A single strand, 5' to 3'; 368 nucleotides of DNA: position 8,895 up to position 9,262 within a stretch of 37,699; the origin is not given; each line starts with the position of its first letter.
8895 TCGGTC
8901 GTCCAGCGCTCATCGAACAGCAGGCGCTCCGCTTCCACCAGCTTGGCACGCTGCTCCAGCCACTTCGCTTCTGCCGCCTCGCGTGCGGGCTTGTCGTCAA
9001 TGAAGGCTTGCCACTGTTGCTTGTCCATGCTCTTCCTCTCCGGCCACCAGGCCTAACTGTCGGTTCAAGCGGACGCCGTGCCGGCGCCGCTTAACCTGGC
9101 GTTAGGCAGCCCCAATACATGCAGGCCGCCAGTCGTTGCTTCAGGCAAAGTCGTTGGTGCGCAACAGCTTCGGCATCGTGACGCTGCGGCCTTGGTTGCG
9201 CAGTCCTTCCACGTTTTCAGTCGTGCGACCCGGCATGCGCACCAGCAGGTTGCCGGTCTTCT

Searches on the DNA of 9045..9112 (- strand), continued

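Call 80: search_with_rna_model(model_id=R1, sources=[window, L001, L002, L003, L004, L006, L007, L008, L009, L010, L011, L012, L013, L019, L021, L025, L026, L028, L030, L034, L050, L057, L063, L070, L074, L075, L088, L098, L104, L120, L127, L129, L137, L150, L152, L161], max_evalue=0.00001, make_alignment=true)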
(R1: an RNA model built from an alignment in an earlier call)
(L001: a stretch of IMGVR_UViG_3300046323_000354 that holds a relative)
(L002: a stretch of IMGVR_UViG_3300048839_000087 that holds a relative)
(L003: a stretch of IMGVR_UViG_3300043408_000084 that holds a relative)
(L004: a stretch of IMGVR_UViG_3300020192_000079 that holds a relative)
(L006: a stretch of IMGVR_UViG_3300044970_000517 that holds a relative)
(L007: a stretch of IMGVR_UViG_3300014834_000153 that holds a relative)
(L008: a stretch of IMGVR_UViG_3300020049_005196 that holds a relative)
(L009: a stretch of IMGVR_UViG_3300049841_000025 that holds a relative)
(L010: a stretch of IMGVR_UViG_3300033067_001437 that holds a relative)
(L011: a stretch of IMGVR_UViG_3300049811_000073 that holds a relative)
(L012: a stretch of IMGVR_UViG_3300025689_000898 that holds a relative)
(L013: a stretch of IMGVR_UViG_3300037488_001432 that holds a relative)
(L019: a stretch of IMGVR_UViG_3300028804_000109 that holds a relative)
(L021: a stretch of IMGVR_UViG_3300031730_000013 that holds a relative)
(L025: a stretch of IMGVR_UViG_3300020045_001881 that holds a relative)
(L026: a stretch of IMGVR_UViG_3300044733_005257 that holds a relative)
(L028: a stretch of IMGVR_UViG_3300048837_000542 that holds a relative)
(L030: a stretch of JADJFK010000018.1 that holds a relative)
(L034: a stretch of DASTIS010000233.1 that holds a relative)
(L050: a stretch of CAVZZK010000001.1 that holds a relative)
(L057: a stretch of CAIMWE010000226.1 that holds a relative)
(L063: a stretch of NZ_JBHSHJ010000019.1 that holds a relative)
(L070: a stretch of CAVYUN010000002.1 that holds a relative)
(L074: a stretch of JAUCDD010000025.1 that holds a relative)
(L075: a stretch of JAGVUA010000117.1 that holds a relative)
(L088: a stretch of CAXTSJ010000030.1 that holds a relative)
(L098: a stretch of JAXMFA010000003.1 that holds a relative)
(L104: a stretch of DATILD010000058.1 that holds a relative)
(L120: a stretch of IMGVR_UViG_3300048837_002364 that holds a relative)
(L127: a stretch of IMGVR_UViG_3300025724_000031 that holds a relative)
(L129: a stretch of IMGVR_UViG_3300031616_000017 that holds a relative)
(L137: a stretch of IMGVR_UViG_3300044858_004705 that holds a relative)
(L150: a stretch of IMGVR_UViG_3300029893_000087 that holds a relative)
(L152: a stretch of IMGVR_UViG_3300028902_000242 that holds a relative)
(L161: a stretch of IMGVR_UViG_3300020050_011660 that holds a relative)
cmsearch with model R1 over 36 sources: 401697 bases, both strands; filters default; matches with E-value up to 0.00001: 169.
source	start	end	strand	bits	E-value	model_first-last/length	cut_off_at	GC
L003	3506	3567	-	84.9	3.7e-23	1-62/62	no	0.61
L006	9463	9524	-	84.4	5.4e-23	1-62/62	no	0.65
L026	8039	8100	-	83.7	8.7e-23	1-62/62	no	0.65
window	9048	9109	-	83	1.5e-22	1-62/62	no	0.66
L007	7162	7223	-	80.1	1.2e-21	1-62/62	no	0.65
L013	982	1043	-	79.7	1.7e-21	1-62/62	no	0.69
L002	5771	5832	-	78.7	3.5e-21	1-62/62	no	0.65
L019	6324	6385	+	78.4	4.2e-21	1-62/62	no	0.69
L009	3319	3380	+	77.8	6.3e-21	1-62/62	no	0.68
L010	9369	9430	+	77.4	8.5e-21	1-62/62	no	0.65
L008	840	901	-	77.4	8.7e-21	1-62/62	no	0.63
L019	5976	6037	+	77.3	9.7e-21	1-62/62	no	0.66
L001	12392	12453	+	77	1.1e-20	1-62/62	no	0.73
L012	2145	2206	+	77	1.2e-20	1-62/62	no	0.65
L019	5491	5552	+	74.6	6.8e-20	1-62/62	no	0.63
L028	9758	9819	-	74.3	8.5e-20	1-62/62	no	0.65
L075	2174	2235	+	74.2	8.8e-20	1-62/62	no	0.71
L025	2150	2211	+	74.1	9.5e-20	1-62/62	no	0.68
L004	5931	5992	-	72.5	3.1e-19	1-62/62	no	0.61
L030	6848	6909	+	71.5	6.1e-19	1-62/62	no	0.63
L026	8490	8551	-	70.8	1e-18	1-62/62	no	0.61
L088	1538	1599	+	68.9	4.3e-18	1-62/62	no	0.66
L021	8216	8277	-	67.7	1e-17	1-62/62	no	0.63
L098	2606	2667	+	67.2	1.5e-17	1-62/62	no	0.66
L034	5225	5286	-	66.7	2e-17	1-62/62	no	0.68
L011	6312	6373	-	64.8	8.2e-17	1-62/62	no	0.63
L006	9781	9842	-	64.2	1.3e-16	1-62/62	no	0.63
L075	3137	3199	+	64.1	1.4e-16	1-62/62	no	0.73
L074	6623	6684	-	62.2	5.6e-16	1-62/62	no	0.63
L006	9007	9068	-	61.5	9.3e-16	1-62/62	no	0.71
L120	5913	5980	+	60.9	1.4e-15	1-62/62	no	0.62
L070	5545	5607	+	60.5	1.8e-15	1-62/62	no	0.6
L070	7513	7575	+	60.4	2e-15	1-62/62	no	0.63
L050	3880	3942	+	59.4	4.3e-15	1-62/62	no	0.59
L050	6028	6090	+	58.2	1e-14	1-62/62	no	0.57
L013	2496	2556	-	56.9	2.6e-14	1-62/62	no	0.66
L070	7078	7140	+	56.3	3.9e-14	1-62/62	no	0.62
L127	7430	7491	+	56.3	4.1e-14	1-62/62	no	0.58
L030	6080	6142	+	55.4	8e-14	1-62/62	no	0.54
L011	4836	4928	-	54.9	1.1e-13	1-62/62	no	0.73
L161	3780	3843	+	53.3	3.6e-13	1-62/62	no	0.67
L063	2524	2587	-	53.1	4.1e-13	1-62/62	no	0.55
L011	5344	5405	-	52.5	6.4e-13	1-62/62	no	0.73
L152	505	603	+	52.2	8e-13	1-62/62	no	0.66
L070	6760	6822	+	51.9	9.7e-13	1-62/62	no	0.57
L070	4763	4825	+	51.8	1.1e-12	1-62/62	no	0.6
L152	116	214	+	51.7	1.2e-12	1-62/62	no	0.66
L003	3873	3935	-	51.3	1.5e-12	1-62/62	no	0.57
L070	4427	4489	+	51.3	1.5e-12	1-62/62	no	0.6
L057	6000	6062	+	50.4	2.9e-12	1-62/62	no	0.63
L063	6927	6990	-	50.3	3.2e-12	1-62/62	no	0.5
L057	4692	4754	+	50.1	3.7e-12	1-62/62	no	0.62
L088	1239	1302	+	50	4e-12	1-62/62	no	0.66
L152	894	992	+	49.9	4.3e-12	1-62/62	no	0.63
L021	6226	6317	-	49.7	5e-12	1-62/62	no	0.7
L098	647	710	+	49.5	5.8e-12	1-62/62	no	0.52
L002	6289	6393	-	49.2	7e-12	1-62/62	no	0.62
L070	3960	4022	+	48.8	9.4e-12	1-62/62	no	0.59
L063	5679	5742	-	48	1.6e-11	1-62/62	no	0.61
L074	5410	5474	-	47.8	1.9e-11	1-62/62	no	0.58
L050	235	299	+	47.7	2.1e-11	1-62/62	no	0.63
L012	3075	3138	+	47.5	2.4e-11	1-62/62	no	0.62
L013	514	576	-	47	3.4e-11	1-62/62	no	0.63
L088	1894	1957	+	46.5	4.9e-11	1-62/62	no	0.66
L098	105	199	+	46.3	5.7e-11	1-62/62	no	0.63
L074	7571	7635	-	46.1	6.5e-11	1-62/62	no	0.63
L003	11008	11069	+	45.5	1e-10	1-62/62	no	0.6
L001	9239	9300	+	45.2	1.3e-10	1-62/62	no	0.61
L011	5089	5148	-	45.2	1.3e-10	1-62/62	no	0.55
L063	67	130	-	45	1.5e-10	1-62/62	no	0.55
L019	4546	4608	+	45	1.5e-10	1-62/62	no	0.63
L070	5909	5971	+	44.8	1.7e-10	1-62/62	no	0.63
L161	6738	6810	+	44.6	1.9e-10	1-62/62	no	0.63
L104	513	571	+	44.5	2.1e-10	1-62/62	no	0.68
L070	3547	3609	+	44.5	2.1e-10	1-62/62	no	0.56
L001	13246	13308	+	44.3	2.4e-10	1-62/62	no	0.62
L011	6068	6130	-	43.9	3.2e-10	1-62/62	no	0.54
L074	140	204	-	43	6.3e-10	1-62/62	no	0.55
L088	437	506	+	42.8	7.5e-10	1-62/62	no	0.7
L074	821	885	-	42.7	7.8e-10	1-62/62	no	0.62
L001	8137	8199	+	42.5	9e-10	1-62/62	no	0.49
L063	1787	1850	-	42.3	1.1e-09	1-62/62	no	0.52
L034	3377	3439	-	41.9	1.4e-09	1-62/62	no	0.65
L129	4810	4873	+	41.6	1.7e-09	1-62/62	no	0.72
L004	4192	4254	-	41.6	1.7e-09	1-62/62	no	0.54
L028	12632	12696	-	41.5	1.9e-09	1-62/62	no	0.55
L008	2599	2662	-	41.4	2e-09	1-62/62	no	0.59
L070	6298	6372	+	41.3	2.2e-09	1-62/62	no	0.67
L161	3278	3376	+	41.2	2.4e-09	1-62/62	no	0.62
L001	10294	10356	+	41.1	2.5e-09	1-62/62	no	0.63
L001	11115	11219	+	40.8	3.1e-09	1-62/62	no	0.61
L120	7587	7650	+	40.8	3.1e-09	1-62/62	no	0.64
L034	5506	5598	-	40.8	3.2e-09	1-62/62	no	0.65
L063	4063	4126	-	40.6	3.6e-09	1-62/62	no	0.52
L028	10814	10878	-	40.5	4e-09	1-62/62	no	0.6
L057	3989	4046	+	40.2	4.8e-09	1-62/62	no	0.6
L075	4007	4068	+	39.9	6.1e-09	1-62/62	no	0.66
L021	7778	7848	-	39.3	9.1e-09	1-62/62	no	0.63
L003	10678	10785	+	39.2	1e-08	1-62/62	no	0.62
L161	1467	1557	+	39.1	1.1e-08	1-62/62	no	0.63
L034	2456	2519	-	39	1.2e-08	1-62/62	no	0.62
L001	8826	8893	+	38.7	1.4e-08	1-62/62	no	0.65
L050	2786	2847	+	38.4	1.8e-08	1-62/62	no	0.61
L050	935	1037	+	38.2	2.1e-08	1-62/62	no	0.6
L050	1291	1386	+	37.8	2.9e-08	1-62/62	no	0.61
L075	1356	1419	+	37.4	3.7e-08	1-62/62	no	0.66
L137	6325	6398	+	37.1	4.5e-08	1-62/62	no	0.61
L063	6397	6491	-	37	5e-08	1-62/62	no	0.66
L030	4209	4283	+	37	5.1e-08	1-62/62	no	0.68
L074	4847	4910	-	36.8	5.6e-08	1-62/62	no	0.69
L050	3211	3313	+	36.6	6.8e-08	1-62/62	no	0.58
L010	9073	9144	+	35.8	1.2e-07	1-62/62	no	0.57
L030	5037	5141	+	35.4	1.6e-07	1-62/62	no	0.62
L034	4021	4084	-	35.2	1.9e-07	1-62/62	no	0.66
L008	1790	1888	-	35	2.1e-07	1-62/62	no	0.49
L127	7134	7205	+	35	2.2e-07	1-62/62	no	0.57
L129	7175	7272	+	34.9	2.2e-07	1-62/62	no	0.6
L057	6521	6583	+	34.8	2.4e-07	1-62/62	no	0.68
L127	5327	5401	+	34.7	2.7e-07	1-62/62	no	0.67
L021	9288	9349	-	34.7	2.7e-07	1-62/62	no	0.52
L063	2765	2871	-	34.6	2.8e-07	1-62/62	no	0.64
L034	6160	6219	-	34.6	2.9e-07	1-62/62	no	0.57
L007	6714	6781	-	34.5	3.1e-07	1-62/62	no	0.6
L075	971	1037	+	34.4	3.2e-07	1-62/62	no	0.67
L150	4817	4888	+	34.1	4e-07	1-62/62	no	0.72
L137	2890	2988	+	34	4.5e-07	1-62/62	no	0.6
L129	5235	5329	+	33.9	4.8e-07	1-62/62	no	0.59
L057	5392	5452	+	33.9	4.9e-07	1-62/62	no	0.67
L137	5568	5641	+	33.8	5.2e-07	1-62/62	no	0.59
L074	3848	3910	-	33.7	5.4e-07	1-62/62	no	0.65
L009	1867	1926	+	33.7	5.6e-07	1-62/62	no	0.57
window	8693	8757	-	33.6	6.1e-07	1-62/62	no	0.72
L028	9440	9507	-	33.5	6.2e-07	1-62/62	no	0.68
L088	2286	2368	+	33.5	6.3e-07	1-62/62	no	0.66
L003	3507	3568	+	33.1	8.3e-07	1-62/62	no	0.61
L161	2986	3050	+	33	9.1e-07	1-62/62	no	0.63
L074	1104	1167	-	32.9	9.5e-07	1-62/62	no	0.56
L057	7156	7221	+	32.9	9.7e-07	1-62/62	no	0.64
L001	9852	9911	+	32.8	1.1e-06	1-62/62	no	0.63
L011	6724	6826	-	32.7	1.1e-06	1-62/62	no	0.66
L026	8491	8552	+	32.6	1.2e-06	1-62/62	no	0.61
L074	2636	2707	-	32.6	1.2e-06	1-62/62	no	0.5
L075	2738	2802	+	32.5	1.3e-06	1-62/62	no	0.6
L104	805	864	+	32.3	1.5e-06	1-62/62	no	0.62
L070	1378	1440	+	32.3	1.5e-06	1-62/62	no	0.57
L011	4537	4611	-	32.3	1.5e-06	1-62/62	no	0.64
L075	208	280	+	32.2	1.7e-06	1-62/62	no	0.63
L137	7564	7640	+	31.9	2e-06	1-62/62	no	0.7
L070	878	940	+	31.9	2.1e-06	1-62/62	no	0.63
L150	6141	6209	+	31.8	2.2e-06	1-62/62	no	0.64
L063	5922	5984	-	31.7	2.3e-06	1-62/62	no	0.56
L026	8040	8101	+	31.7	2.3e-06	1-62/62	no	0.65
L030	3862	3962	+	31.5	2.7e-06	1-62/62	no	0.65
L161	4300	4389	+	31.5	2.7e-06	1-62/62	no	0.61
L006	9464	9525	+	31.5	2.7e-06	1-62/62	no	0.65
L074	5724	5788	-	31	3.8e-06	1-62/62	no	0.6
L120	6648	6715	+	30.9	4.3e-06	1-62/62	no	0.65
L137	3805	3876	+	30.7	5e-06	1-62/62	no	0.68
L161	7571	7689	+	30.4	6e-06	1-62/62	no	0.59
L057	2522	2583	+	30.4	6e-06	1-62/62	no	0.66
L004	5932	5993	+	30.3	6.6e-06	1-62/62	no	0.61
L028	10414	10487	-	30.3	6.7e-06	1-62/62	no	0.62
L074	4530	4593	-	30.2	7e-06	1-62/62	no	0.64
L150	6780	6847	+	30.2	7.2e-06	1-62/62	no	0.65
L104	1208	1270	+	30.1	7.8e-06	1-62/62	no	0.67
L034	3706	3782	-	30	8e-06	1-62/62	no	0.6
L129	6864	6958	+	29.8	9.7e-06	1-62/62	no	0.61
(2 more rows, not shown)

Alignment A5: 150 matches aligned to the model, 140 columns, each read 5' to 3' on its own strand. Consensus structure (alignment columns), stored with it:
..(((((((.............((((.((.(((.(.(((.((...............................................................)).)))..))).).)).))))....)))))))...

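Call 81: build_rna_model(alignment_id=A5)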
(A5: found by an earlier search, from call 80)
Model R2 built from alignment A5 (150 sequences, 140 columns); structure: stored with the alignment.
model positions 62; base pairs 22; branch points 0; effective number of sequences 11.5; information 0.902 bits per position. Calibrated on 0.2 Mb of random sequence (short: E-values are rough).
structure used (alignment columns):
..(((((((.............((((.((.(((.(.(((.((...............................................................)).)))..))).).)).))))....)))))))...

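Call 82: search_with_rna_model(model_id=R2, sources=[L120, L121, L125, L127, L129, L132, L133, L136, L137, L139, L140, L141, L143, L145, L146, L149, L150, L151, L153, L154, L155, L160, L161, L162, L163, L164, L165, L166, L167, L168, L098, L088, L056, L096, L119, L029, L032, L010, window], max_evalue=0.001)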
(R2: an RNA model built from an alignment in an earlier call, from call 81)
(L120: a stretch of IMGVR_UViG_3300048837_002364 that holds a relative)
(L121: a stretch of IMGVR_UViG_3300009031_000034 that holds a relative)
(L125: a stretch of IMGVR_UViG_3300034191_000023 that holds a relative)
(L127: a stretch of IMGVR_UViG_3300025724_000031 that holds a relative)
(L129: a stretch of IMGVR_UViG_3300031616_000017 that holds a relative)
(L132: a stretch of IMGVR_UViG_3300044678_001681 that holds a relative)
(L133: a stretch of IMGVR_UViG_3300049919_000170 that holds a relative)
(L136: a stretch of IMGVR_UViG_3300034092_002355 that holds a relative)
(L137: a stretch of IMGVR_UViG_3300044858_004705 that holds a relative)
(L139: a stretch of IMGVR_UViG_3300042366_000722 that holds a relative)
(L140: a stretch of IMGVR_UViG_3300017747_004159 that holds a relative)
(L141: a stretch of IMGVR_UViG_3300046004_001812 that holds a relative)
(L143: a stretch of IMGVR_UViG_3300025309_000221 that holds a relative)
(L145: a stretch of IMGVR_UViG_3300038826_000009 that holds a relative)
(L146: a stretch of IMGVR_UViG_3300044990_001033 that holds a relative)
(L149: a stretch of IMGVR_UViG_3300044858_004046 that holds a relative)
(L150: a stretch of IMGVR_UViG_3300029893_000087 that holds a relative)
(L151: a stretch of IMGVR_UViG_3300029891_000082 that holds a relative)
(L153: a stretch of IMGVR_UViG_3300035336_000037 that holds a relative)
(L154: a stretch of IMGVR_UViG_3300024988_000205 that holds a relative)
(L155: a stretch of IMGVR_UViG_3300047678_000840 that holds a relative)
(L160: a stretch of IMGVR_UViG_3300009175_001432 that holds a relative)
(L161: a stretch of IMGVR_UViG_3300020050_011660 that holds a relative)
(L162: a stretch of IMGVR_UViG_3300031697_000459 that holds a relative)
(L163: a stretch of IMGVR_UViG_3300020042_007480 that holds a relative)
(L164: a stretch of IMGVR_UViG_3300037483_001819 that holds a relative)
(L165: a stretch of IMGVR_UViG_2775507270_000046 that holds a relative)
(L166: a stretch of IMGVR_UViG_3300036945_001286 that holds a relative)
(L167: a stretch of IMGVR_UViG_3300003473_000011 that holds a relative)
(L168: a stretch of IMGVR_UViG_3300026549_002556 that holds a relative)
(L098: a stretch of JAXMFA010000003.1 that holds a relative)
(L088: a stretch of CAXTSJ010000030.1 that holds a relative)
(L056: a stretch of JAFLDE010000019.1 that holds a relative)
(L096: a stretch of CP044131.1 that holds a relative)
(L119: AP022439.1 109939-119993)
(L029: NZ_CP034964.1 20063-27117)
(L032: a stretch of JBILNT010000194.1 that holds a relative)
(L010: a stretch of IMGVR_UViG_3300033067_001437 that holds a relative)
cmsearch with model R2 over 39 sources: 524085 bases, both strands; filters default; matches with E-value up to 0.001: 137.
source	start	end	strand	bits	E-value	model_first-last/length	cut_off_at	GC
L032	827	888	+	78.6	1.2e-15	1-62/62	no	0.65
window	9048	9109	-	76.2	4.7e-15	1-62/62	no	0.66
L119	4997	5058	+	73.2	2.5e-14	1-62/62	no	0.61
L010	9369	9430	+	71.3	7.1e-14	1-62/62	no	0.65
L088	1538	1599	+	70.4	1.2e-13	1-62/62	no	0.66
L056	1282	1343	+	69.9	1.6e-13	1-62/62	no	0.63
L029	3497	3558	+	69.9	1.6e-13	1-62/62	no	0.63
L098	2606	2667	+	68.6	3.3e-13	1-62/62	no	0.66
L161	3780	3843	+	68.2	4.1e-13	1-62/62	no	0.67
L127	7430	7491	+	67.6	5.5e-13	1-62/62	no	0.58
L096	3569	3633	-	66.6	9.8e-13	1-62/62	no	0.57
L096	4467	4528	-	66.6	9.9e-13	1-62/62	no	0.66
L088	1239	1302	+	65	2.3e-12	1-62/62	no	0.66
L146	7032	7094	+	63.5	5.4e-12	1-62/62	no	0.59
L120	5913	5980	+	63.4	5.6e-12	1-62/62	no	0.62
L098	647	710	+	61.9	1.3e-11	1-62/62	no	0.52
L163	4124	4185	+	61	2.1e-11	1-62/62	no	0.69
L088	1894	1957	+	61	2.2e-11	1-62/62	no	0.66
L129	4810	4873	+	60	3.6e-11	1-62/62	no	0.72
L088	437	506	+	58.6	8e-11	1-62/62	no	0.7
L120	7587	7650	+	57.6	1.4e-10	1-62/62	no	0.64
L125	6721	6791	+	57.6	1.4e-10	1-62/62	no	0.66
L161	6738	6810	+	56.2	3e-10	1-62/62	no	0.63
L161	1467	1557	+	55.9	3.6e-10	1-62/62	no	0.63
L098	105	199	+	55.9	3.7e-10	1-62/62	no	0.63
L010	9073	9144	+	55.2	5.4e-10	1-62/62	no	0.57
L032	1198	1298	+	54.6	7.4e-10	1-62/62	no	0.57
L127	7134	7205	+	54.2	9.4e-10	1-62/62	no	0.57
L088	941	1001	+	53.8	1.2e-09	1-62/62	no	0.72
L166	7505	7605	+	53.7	1.2e-09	1-62/62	no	0.56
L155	6942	7034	+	53.6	1.3e-09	1-62/62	no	0.66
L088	2665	2725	+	53.3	1.6e-09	1-62/62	no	0.69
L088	2286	2368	+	52.8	1.9e-09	1-62/62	no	0.66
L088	139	199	+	52.8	1.9e-09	1-62/62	no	0.69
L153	6711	6780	+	52.8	2e-09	1-62/62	no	0.66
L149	7511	7603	+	52.7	2.1e-09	1-62/62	no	0.63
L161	2986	3050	+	52.5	2.4e-09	1-62/62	no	0.63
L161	3278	3376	+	52.4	2.5e-09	1-62/62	no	0.62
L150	6141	6209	+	52.1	2.9e-09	1-62/62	no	0.64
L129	6034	6095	+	52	3.2e-09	1-62/62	no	0.69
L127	6101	6171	+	51.4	4.2e-09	1-62/62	no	0.59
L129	7175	7272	+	51.1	5.1e-09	1-62/62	no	0.6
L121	6696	6763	+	51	5.3e-09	1-62/62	no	0.63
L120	6648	6715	+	51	5.5e-09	1-62/62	no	0.65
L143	5534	5602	+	51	5.5e-09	1-62/62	no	0.62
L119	5892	5968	+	50.7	6.3e-09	1-62/62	no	0.62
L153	6093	6160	+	50.1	9.1e-09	1-62/62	no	0.57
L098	3501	3565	+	49.9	9.9e-09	1-62/62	no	0.63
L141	2551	2623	+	49.8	1e-08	1-62/62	no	0.6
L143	6848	6916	+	49.7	1.1e-08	1-62/62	no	0.64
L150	7605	7670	+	49.3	1.4e-08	1-62/62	no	0.64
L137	5568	5641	+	49.2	1.5e-08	1-62/62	no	0.59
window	8693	8757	-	49.1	1.5e-08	1-62/62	no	0.72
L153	5276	5341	+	48.9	1.7e-08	1-62/62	no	0.55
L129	6864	6958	+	48.8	1.8e-08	1-62/62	no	0.61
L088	3054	3114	+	48.4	2.3e-08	1-62/62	no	0.7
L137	6325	6398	+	47.8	3.2e-08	1-62/62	no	0.61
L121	6273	6347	+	47.8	3.2e-08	1-62/62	no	0.68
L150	4817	4888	+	47.7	3.4e-08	1-62/62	no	0.72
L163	4797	4862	+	47.7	3.4e-08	1-62/62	no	0.58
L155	6466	6527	+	47.4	3.9e-08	1-62/62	no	0.6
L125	7193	7263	+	47.2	4.5e-08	1-62/62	no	0.61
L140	7494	7566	+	47.1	4.7e-08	1-62/62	no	0.6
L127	5327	5401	+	46.7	5.8e-08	1-62/62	no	0.67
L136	2136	2234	+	46.4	6.9e-08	1-62/62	no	0.6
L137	2890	2988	+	46.4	6.9e-08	1-62/62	no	0.6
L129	5235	5329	+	46.2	7.7e-08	1-62/62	no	0.59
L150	5799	5871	+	46.2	7.8e-08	1-62/62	no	0.7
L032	118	232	+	45.8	9.8e-08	1-62/62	no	0.63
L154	7549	7640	+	45.4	1.2e-07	1-62/62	no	0.6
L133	4536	4603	+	45.3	1.3e-07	1-62/62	no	0.65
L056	745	848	+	45.2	1.4e-07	1-62/62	no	0.63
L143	6579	6644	+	45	1.5e-07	1-62/62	no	0.62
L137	3805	3876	+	44.8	1.7e-07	1-62/62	no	0.68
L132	2581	2657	+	44.6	1.9e-07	1-62/62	no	0.62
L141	3596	3689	+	44.1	2.5e-07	1-62/62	no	0.66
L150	6780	6847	+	43.5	3.5e-07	1-62/62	no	0.65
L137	7564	7640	+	43.5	3.5e-07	1-62/62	no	0.7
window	9406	9462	-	43.5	3.5e-07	1-62/62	no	0.67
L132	1177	1249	+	42.9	4.9e-07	1-62/62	no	0.67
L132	1816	1943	+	42.8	5.2e-07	1-62/62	no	0.57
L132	1505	1579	+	42.4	6.3e-07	1-62/62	no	0.68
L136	3282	3349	+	42.4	6.4e-07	1-62/62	no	0.71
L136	2435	2506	+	42.1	7.5e-07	1-62/62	no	0.68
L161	4846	4919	+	41.9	8.3e-07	1-62/62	no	0.69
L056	2177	2283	+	41.9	8.4e-07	1-62/62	no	0.64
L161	4300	4389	+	41.8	9e-07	1-62/62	no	0.61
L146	13015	13087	-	41.2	1.2e-06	1-62/62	no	0.56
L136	3733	3807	+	40.9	1.4e-06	1-62/62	no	0.69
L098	2328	2393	+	40.8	1.5e-06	1-62/62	no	0.53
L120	5066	5136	+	40.6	1.7e-06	1-62/62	no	0.69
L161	2608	2730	+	40.5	1.8e-06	1-62/62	no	0.62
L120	5608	5673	+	40.2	2.2e-06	1-62/62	no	0.64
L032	826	887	-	40.2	2.2e-06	1-62/62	no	0.65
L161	7571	7689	+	39.9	2.6e-06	1-62/62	no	0.59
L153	6451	6545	+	39.5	3.2e-06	1-62/62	no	0.62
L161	5874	5994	+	39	4.1e-06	1-62/62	no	0.7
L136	4649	4722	+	38.3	6e-06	1-62/62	no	0.61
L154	7192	7262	+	38.3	6.3e-06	1-62/62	no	0.65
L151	6960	7026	+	38.2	6.4e-06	1-62/62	no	0.64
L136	5399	5473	+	37.2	1.1e-05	1-62/62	no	0.71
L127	4989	5083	+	37.2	1.1e-05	1-62/62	no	0.58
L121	6007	6104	+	36.8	1.4e-05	1-62/62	no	0.57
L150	2768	2843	+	36.8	1.4e-05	1-62/62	no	0.71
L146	5409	5483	+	36.7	1.5e-05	1-62/62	no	0.65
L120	7037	7110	+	36.3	1.9e-05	1-62/62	no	0.73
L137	4652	4726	+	36.2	1.9e-05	1-62/62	no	0.71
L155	7244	7348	+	36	2.2e-05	1-62/62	no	0.6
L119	4996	5057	-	35.6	2.7e-05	1-62/62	no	0.6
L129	5608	5700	+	35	3.8e-05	1-62/62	no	0.61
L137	3189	3265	+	34.8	4.3e-05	1-62/62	no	0.68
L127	6844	6917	+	34.8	4.4e-05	1-62/62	no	0.61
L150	5446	5520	+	34.7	4.5e-05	1-62/62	no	0.69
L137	6750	6826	+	34.4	5.3e-05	1-62/62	no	0.7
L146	6326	6433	+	34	6.5e-05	1-62/62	no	0.65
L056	288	362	+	33.3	9.9e-05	1-62/62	no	0.59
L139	7416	7487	+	32.7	0.00014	1-62/62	no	0.67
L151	6551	6622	+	32.6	0.00014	1-62/62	no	0.67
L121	4831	4903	+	32.5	0.00015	1-62/62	no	0.6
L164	6524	6621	+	32.4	0.00016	1-62/62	no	0.51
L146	6754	6827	+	31.7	0.00023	1-62/62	no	0.66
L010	9851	9927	+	31.4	0.00028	1-62/62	no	0.68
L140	7077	7148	+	31.4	0.00028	1-62/62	no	0.69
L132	2181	2255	+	31.4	0.00029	1-62/62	no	0.68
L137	7096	7189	+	31.3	0.00029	1-62/62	no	0.69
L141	2029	2102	+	30.7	0.0004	1-62/62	no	0.64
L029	3496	3557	-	30.5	0.00046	1-62/62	no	0.61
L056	1281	1342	-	30.5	0.00046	1-62/62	no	0.61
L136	2832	2904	+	30.3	0.0005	1-62/62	no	0.62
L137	4202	4274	+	30.3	0.0005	1-62/62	no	0.62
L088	1537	1598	-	30.3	0.00051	1-62/62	no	0.68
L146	5118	5209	+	30.2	0.00054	1-62/62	no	0.62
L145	11122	11200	+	30.1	0.00056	1-62/62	no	0.68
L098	2605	2666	-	29.7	0.00071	1-62/62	no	0.66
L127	4397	4488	+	29.2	0.00093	1-62/62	no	0.59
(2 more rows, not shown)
